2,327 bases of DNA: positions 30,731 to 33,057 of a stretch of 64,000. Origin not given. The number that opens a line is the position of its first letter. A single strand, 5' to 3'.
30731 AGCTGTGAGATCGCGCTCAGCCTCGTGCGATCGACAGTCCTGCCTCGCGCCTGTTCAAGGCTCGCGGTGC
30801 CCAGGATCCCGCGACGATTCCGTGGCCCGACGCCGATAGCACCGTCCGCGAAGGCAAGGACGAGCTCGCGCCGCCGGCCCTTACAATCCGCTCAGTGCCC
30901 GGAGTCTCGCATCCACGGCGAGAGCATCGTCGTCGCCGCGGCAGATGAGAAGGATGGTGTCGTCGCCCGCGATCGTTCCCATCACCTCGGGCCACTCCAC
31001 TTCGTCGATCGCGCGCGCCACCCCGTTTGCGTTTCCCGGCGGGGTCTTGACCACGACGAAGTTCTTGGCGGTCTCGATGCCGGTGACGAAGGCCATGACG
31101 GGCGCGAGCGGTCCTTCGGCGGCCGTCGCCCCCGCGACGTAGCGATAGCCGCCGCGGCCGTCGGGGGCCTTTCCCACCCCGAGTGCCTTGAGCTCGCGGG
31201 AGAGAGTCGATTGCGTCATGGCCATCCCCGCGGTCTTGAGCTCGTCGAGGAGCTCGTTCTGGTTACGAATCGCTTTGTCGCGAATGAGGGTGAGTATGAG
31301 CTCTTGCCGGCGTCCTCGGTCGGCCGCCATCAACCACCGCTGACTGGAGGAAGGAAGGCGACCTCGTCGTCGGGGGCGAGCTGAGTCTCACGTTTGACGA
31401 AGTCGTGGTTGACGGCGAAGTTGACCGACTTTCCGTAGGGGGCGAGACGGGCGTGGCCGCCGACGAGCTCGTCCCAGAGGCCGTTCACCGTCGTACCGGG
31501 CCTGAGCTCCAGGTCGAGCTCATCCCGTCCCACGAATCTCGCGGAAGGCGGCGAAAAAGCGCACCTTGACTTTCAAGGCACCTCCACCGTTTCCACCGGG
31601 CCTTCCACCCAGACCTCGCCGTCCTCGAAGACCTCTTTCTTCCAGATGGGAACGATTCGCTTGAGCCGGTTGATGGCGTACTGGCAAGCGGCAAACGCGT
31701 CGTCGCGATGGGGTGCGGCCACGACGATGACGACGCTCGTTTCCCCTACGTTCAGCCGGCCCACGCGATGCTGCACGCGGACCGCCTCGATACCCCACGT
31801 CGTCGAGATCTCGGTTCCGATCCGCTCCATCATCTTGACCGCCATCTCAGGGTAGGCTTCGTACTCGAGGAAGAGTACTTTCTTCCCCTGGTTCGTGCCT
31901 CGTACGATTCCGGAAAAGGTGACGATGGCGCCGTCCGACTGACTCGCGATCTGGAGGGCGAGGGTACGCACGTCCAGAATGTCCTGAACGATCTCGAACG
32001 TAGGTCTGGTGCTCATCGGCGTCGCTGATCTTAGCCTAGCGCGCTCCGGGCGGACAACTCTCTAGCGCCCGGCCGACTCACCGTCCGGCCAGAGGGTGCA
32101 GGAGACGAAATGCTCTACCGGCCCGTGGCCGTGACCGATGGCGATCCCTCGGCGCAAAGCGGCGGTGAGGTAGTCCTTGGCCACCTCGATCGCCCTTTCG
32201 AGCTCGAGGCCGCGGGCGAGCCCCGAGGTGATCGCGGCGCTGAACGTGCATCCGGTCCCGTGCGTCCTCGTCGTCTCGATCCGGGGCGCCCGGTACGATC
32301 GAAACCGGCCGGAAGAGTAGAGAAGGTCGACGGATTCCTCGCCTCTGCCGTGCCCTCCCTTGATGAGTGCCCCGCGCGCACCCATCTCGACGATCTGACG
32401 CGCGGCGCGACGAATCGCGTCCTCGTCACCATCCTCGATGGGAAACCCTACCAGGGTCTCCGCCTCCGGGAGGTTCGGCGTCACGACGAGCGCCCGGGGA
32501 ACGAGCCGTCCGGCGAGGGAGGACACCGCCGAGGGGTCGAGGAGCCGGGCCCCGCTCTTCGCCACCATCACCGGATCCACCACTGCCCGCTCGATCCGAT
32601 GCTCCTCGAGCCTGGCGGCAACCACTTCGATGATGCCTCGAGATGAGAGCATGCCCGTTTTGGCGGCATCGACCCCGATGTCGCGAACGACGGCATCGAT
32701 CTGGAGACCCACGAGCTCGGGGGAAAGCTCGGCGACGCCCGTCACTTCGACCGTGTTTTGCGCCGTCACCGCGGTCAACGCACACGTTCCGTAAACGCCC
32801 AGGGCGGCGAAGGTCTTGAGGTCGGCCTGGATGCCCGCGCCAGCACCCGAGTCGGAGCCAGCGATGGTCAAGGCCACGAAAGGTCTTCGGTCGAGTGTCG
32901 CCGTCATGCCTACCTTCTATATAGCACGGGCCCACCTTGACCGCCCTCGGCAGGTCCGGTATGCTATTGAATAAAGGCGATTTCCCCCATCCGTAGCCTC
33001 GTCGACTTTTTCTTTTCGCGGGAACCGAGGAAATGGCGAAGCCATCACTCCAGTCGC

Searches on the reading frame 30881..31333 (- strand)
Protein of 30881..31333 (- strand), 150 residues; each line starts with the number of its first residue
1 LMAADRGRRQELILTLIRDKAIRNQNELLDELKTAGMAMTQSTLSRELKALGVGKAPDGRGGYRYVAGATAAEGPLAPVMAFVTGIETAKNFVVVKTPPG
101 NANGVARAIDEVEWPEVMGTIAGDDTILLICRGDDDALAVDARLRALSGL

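Call 61: find_homologous_proteins(query=window:30881-31333:-, max_evalue=1e-10)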
Query window:30881-31333:- (150 aa): 702 proteins with E <= 1e-10 among 865 candidates; the best 120 are listed.
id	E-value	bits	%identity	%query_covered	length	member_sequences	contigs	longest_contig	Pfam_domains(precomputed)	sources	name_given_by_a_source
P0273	1.6e-87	309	99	99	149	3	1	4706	PF01316.28,PF02863.24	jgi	jgi:transcriptional regulator of arginine metabolism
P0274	5.3e-80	284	89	99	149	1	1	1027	PF01316.28,PF02863.24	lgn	-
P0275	9.1e-79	280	89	99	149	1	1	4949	PF01316.28,PF02863.24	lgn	-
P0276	5.9e-77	274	88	99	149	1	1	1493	PF01316.28,PF02863.24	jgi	jgi:transcriptional regulator of arginine metabolism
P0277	6.0e-77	274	87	99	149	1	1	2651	PF01316.28,PF02863.24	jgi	jgi:transcriptional regulator of arginine metabolism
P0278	8.0e-77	274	88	99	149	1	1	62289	PF01316.28,PF02863.24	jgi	jgi:transcriptional regulator of arginine metabolism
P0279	5.4e-70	252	80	99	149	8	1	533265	PF01316.28,PF02863.24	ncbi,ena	-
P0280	1.1e-69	251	82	97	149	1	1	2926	PF01316.28,PF02863.24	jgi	jgi:transcriptional regulator of arginine metabolism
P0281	1.7e-69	250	79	99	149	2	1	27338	PF01316.28,PF02863.24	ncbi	-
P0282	3.7e-69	249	79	99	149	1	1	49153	PF01316.28,PF02863.24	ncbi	-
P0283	3.9e-69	249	80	99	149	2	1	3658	PF01316.28,PF02863.24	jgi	jgi:transcriptional regulator of arginine metabolism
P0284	5.8e-69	249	81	97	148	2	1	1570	PF01316.28,PF02863.24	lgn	-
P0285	8.1e-69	248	79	99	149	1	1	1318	PF01316.28,PF02863.24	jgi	-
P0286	1.1e-68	248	78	99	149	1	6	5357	PF01316.28,PF02863.24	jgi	jgi:transcriptional regulator of arginine metabolism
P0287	1.1e-68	248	79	99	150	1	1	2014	PF01316.28,PF02863.24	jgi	jgi:transcriptional regulator of arginine metabolism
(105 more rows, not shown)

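Call 62: find_encoding_contigs(protein=P0278, flank=10000, max_places=3)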
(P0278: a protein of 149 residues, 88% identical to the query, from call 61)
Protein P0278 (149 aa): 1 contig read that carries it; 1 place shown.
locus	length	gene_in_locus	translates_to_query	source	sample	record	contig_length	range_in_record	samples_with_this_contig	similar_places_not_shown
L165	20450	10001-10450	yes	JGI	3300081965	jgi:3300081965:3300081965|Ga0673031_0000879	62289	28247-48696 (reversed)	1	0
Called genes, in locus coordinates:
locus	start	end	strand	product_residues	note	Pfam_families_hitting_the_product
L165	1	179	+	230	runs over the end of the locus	PF00119:ATP-synt_A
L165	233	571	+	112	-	PF00137:ATP-synt_C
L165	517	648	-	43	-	-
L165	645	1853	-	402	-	-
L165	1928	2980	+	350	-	PF01008:IF-2B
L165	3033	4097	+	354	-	PF00814:TsaD, PF22521:HypF_C_2 (weak)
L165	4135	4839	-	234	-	PF01713:Smr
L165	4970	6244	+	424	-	PF13205:Big_5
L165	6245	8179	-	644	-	PF13188:PAS_8 (weak), PF08448:PAS_4 (weak), PF13185:GAF_2, PF13492:GAF_3, PF01590:GAF, PF13185:GAF_2, PF13492:GAF_3, PF00990:GGDEF, +2 more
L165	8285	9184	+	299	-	PF08543:Phos_pyr_kin, PF00294:PfkB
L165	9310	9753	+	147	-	PF02391:MoaE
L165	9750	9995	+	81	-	PF02597:ThiS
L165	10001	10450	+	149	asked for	PF01316:Arg_repressor, PF02863:Arg_repressor_C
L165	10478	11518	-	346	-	PF03069:FmdA_AmdA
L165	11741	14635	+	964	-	PF13620:CarboxypepD_reg, PF13715:CarbopepD_reg_2 (weak), PF25183:OMP_b-brl_4, PF00593:TonB_dep_Rec_b-barrel, PF25183:OMP_b-brl_4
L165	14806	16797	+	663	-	PF04389:Peptidase_M28 (weak)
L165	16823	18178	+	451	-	PF01979:Amidohydro_1, PF07969:Amidohydro_3 (weak)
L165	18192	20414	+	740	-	-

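Call 63: find_encoding_contigs(protein=P0273, flank=10000, max_places=3)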
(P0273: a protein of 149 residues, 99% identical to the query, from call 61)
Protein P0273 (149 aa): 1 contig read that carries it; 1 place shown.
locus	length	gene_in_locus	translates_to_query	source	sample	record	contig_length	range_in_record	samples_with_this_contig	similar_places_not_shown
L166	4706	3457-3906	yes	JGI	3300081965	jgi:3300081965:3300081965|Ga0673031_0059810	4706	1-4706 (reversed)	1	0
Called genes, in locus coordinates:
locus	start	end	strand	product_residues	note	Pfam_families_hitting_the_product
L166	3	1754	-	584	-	?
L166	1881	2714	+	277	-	PF08543:Phos_pyr_kin, PF00294:PfkB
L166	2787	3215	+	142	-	PF02391:MoaE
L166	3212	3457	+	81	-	PF02597:ThiS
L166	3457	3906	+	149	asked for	PF01316:Arg_repressor, PF02863:Arg_repressor_C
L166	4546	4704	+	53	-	?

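Call 67: find_encoding_contigs(protein=P0279, flank=10000, max_places=3)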
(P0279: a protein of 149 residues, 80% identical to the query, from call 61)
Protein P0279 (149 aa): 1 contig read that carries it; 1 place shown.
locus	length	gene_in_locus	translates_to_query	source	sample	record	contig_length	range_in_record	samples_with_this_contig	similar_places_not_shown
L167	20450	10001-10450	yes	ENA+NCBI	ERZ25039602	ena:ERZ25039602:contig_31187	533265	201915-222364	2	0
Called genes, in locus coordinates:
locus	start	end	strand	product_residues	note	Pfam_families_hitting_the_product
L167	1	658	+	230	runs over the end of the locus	PF00119:ATP-synt_A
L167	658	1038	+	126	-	PF00137:ATP-synt_C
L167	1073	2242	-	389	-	-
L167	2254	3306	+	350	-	PF01008:IF-2B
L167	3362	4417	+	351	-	PF00814:TsaD, PF22521:HypF_C_2 (weak)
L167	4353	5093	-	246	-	PF01713:Smr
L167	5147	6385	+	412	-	PF13205:Big_5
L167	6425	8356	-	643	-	PF13426:PAS_9 (weak), PF01590:GAF (weak), PF13185:GAF_2, PF13492:GAF_3 (weak), PF01590:GAF, PF13185:GAF_2, PF13492:GAF_3, PF00990:GGDEF, +1 more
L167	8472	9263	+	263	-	PF08543:Phos_pyr_kin, PF00294:PfkB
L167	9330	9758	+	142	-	PF02391:MoaE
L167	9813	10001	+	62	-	PF02597:ThiS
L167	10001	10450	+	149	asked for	PF01316:Arg_repressor, PF02863:Arg_repressor_C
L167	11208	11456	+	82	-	-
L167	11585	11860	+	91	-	PF04365:BrnT_toxin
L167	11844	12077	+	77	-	-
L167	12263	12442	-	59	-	-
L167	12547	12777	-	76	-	PF16277:DUF4926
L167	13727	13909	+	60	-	PF01934:HepT-like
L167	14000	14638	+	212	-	PF00069:Pkinase, PF07714:PK_Tyr_Ser-Thr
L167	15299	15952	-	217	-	-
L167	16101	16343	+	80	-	PF07676:PD40 (weak)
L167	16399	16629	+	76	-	-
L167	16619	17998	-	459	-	PF13482:RNase_H_2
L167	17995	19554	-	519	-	PF00271:Helicase_C, PF22982:WHD_HRQ1, PF09369:MZB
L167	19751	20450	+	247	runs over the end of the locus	-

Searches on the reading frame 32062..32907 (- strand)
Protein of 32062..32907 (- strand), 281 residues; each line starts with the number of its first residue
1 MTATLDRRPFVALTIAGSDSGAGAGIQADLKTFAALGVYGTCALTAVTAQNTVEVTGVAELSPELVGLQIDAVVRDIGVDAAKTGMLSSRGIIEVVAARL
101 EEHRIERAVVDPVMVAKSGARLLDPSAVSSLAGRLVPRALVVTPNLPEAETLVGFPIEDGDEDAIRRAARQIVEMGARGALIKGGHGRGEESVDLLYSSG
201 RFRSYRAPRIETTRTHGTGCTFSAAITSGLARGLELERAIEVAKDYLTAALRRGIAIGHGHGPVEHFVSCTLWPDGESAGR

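Call 12: search_protein_families(library=pfam, proteins=[window:32062-32907:-], max_evalue=0.001)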
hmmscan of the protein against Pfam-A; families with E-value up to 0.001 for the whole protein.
window:32062-32907:- (281 aa): 2 families
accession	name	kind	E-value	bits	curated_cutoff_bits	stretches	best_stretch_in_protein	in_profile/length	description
PF08543.17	Phos_pyr_kin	-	2.3e-94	315.8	27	1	19-264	1-245/246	Phosphomethylpyrimidine kinase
PF00294.29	PfkB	-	4.9e-11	43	25.8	1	110-244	161-283/302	pfkB family carbohydrate kinase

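Call 26: find_encoding_contigs(protein=window:32062-32907:-, flank=10000, max_places=6)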
Protein window:32062-32907:- (281 aa): no gene with exactly this product is on record in the collection.

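Call 58: find_related_loci(query=window:32062-32907:-, collection=metagenome_contigs, flank=10000)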
Query window:32062-32907:- (281 aa) in metagenome_contigs; peptide patterns used: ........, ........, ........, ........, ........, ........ (x = any residue, [..] = any of these).
600 stretches matched a pattern (row limit reached: there are more); 594 encode a relative of the query (tblastn E <= 1e-3); the best 80 are kept; 80 distinct loci.
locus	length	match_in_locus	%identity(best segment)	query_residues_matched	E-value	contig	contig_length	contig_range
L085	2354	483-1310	56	7-281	3e-98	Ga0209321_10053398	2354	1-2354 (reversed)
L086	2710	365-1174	56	9-279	3e-93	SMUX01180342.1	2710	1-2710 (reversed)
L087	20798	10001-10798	58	7-273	1e-90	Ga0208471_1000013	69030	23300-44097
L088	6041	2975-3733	57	12-267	8e-90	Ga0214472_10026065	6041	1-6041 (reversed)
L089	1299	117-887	56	12-273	1e-89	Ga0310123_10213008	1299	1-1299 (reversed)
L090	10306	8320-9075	53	13-267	1e-82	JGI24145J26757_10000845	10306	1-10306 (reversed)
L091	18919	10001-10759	57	11-265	1e-82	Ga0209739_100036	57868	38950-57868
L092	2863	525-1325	57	12-276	2e-83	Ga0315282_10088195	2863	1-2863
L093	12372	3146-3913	58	12-267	4e-82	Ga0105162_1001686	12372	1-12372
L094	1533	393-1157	59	12-267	4e-87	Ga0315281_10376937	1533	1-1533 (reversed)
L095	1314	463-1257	55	11-274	3e-87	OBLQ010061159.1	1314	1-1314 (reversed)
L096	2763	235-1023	55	2-266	8e-83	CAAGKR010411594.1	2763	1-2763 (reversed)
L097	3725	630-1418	49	13-280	6e-81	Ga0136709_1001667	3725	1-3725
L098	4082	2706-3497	57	12-277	3e-80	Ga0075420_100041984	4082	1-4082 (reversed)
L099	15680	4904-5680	49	13-276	1e-79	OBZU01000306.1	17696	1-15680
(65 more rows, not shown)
